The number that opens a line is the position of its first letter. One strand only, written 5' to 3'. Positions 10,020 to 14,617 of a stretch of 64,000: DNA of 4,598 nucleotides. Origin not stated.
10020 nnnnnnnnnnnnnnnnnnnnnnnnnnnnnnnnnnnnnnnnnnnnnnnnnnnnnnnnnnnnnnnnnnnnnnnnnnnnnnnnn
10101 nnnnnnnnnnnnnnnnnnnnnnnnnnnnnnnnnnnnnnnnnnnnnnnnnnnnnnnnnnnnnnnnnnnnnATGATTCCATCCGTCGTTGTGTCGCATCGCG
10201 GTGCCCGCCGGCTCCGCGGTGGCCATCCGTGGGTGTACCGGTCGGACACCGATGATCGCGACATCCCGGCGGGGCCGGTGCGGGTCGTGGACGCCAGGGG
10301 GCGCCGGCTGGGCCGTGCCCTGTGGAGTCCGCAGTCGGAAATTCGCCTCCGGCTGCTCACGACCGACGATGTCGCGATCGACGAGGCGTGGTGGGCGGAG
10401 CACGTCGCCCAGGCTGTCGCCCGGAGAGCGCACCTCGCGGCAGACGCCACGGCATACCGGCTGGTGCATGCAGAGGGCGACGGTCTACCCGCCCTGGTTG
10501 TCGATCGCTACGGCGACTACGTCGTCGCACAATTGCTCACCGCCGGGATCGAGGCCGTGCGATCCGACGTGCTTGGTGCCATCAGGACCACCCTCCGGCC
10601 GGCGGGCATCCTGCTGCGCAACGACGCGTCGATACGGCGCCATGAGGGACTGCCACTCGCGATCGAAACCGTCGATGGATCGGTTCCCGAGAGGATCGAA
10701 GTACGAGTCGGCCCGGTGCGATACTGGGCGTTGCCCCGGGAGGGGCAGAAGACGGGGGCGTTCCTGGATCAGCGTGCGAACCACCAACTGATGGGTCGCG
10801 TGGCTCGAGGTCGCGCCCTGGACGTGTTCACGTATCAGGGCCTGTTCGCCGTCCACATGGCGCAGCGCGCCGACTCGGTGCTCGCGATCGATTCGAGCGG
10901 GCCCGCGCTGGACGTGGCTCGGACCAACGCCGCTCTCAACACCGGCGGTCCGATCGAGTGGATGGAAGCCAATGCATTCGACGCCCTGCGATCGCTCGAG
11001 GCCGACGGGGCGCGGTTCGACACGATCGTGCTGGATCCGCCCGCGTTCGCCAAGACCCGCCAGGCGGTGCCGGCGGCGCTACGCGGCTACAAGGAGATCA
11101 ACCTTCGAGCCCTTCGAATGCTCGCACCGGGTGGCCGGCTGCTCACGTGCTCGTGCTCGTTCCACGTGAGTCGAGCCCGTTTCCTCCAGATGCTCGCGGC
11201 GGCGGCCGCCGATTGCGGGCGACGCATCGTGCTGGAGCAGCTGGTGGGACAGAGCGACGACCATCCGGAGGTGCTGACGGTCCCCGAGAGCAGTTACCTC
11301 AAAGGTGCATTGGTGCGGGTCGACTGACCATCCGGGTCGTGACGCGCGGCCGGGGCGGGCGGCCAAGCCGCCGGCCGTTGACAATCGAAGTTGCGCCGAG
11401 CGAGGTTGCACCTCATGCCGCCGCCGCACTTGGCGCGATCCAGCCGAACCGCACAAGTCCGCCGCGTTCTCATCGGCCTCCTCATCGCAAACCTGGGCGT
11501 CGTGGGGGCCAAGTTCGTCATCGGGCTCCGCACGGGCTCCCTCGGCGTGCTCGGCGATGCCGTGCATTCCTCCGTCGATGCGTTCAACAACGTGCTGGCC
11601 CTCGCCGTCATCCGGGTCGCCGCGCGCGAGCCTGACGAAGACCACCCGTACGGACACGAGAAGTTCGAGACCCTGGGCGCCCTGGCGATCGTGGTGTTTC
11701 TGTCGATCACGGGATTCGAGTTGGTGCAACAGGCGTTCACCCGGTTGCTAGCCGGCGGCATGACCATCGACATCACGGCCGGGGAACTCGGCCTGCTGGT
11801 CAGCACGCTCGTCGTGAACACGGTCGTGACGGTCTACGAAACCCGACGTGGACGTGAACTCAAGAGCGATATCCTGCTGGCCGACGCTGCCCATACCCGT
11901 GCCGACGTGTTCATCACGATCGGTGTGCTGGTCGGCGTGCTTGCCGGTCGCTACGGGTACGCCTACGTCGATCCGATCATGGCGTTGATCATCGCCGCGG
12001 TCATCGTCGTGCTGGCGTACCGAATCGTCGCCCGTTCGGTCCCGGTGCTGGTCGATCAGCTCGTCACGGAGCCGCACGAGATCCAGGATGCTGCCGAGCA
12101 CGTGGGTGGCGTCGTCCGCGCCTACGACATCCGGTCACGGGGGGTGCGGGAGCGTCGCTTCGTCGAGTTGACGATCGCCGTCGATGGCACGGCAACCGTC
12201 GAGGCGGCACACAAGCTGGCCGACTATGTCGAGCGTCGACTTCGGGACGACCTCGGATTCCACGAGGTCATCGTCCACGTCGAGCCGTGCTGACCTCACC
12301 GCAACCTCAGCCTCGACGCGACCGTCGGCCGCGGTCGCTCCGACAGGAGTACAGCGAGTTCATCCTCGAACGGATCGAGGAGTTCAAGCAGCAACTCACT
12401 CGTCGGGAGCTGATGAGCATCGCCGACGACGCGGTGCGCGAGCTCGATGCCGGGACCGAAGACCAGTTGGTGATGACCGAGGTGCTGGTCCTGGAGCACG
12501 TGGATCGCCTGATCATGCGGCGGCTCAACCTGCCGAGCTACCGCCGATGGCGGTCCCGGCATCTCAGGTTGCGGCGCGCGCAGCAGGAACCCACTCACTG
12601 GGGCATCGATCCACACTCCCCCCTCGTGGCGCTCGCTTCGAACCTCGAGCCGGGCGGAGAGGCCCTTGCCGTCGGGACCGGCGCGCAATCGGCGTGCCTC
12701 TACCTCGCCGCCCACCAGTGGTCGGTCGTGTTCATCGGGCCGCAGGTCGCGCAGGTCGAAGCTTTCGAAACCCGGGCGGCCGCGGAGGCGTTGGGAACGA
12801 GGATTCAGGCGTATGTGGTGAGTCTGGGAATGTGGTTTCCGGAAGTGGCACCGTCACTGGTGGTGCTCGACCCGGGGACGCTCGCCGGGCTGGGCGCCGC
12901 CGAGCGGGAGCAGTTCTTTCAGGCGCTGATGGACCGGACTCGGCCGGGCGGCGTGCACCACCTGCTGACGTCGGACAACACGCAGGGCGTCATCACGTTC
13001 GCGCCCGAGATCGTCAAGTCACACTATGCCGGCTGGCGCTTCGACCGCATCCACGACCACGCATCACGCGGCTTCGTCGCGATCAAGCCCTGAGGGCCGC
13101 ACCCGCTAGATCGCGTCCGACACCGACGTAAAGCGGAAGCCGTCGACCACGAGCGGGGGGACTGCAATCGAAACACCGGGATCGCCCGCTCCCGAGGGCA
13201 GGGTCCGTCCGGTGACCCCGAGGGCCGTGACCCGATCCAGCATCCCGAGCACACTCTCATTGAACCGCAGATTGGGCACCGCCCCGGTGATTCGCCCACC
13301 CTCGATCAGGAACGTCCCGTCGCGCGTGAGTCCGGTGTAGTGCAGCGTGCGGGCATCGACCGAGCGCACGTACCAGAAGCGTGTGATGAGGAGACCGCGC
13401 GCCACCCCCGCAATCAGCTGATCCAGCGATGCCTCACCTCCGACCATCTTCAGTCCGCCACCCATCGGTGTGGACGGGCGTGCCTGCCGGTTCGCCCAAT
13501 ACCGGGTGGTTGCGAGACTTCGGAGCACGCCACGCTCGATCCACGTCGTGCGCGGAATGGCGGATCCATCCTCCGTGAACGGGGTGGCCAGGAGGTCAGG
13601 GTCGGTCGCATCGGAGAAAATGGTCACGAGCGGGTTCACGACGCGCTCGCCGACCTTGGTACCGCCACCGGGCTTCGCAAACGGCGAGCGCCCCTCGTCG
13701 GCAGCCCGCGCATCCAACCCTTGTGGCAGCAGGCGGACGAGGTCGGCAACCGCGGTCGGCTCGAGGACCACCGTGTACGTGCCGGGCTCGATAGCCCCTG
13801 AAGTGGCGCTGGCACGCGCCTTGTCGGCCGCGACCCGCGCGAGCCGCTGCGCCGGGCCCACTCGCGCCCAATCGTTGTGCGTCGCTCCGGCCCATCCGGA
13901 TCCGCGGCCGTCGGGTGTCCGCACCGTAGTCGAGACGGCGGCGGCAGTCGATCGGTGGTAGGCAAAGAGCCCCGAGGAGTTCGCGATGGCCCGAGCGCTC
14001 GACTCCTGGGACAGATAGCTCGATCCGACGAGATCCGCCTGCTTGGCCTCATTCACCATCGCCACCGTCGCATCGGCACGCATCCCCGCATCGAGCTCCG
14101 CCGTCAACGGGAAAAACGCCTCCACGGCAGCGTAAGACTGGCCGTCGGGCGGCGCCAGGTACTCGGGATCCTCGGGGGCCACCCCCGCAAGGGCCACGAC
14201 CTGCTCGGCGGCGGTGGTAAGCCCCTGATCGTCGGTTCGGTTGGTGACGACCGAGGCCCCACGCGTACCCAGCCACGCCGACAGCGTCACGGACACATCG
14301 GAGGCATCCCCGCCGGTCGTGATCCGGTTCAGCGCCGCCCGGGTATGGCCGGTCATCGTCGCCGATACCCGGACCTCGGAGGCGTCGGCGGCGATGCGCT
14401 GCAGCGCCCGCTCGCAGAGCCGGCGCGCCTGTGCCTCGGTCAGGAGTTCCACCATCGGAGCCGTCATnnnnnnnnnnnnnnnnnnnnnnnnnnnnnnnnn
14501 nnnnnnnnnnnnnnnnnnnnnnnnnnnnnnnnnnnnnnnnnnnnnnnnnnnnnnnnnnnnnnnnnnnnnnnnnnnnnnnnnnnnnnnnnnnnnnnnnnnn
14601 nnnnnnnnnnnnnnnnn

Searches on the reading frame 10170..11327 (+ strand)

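Call 15: search_protein_families(library=pfam, proteins=[window:10170-11327:+], max_evalue=0.001)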
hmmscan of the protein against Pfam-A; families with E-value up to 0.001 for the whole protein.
window:10170-11327:+ (385 aa): 7 families
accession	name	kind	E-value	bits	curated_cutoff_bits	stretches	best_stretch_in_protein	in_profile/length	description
PF17785.7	PUA_3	-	1.9e-15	56.8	22.6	1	5-64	1-63/64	PUA-like domain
PF10672.15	Methyltrans_SAM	-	1.7e-13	50.9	27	1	164-348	74-258/286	S-adenosylmethionine-dependent methyltransferase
PF13649.12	Methyltransf_25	-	2.7e-06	28.4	27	1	217-289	2-72/97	Methyltransferase domain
PF05175.20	MTS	-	6e-06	26.4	23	1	212-330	31-142/170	Methyltransferase small domain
PF13847.12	Methyltransf_31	-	9.9e-06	25.7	27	1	215-335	6-115/145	Methyltransferase domain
PF03602.21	Cons_hypoth95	-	6.7e-05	23.1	24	1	208-300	37-132/182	Conserved hypothetical protein 95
PF08241.18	Methyltransf_11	-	0.00068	20.7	21.2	0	223-288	7-66/95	Methyltransferase domain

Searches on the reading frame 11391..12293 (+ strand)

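Call 15: search_protein_families(library=pfam, proteins=[window:11391-12293:+], max_evalue=0.001)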
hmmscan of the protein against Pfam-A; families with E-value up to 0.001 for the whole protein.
window:11391-12293:+ (300 aa): 2 families
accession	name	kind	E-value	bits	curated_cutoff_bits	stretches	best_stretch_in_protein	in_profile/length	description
PF01545.26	Cation_efflux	-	2.9e-43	148.4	26.6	1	31-221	5-198/198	Cation efflux family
PF16916.11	ZT_dimer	-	8.2e-18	64.6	26.7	1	229-300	7-78/78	Dimerisation domain of Zinc Transporter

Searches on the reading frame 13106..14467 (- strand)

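Call 15: search_protein_families(library=pfam, proteins=[window:13106-14467:-], max_evalue=0.001)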
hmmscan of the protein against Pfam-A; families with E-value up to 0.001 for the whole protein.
window:13106-14467:- (453 aa): 3 families
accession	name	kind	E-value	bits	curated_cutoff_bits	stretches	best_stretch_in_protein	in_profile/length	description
PF19289.4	PmbA_TldD_3rd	-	1.3e-36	126.3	22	1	228-447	1-219/220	PmbA/TldA metallopeptidase C-terminal domain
PF19290.4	PmbA_TldD_2nd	-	1.1e-06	29.5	20.9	1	135-220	12-108/109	PmbA/TldA metallopeptidase central domain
PF01523.21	PmbA_TldD_1st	-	0.00071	20.1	20.9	0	31-94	2-65/65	PmbA/TldA metallopeptidase domain 1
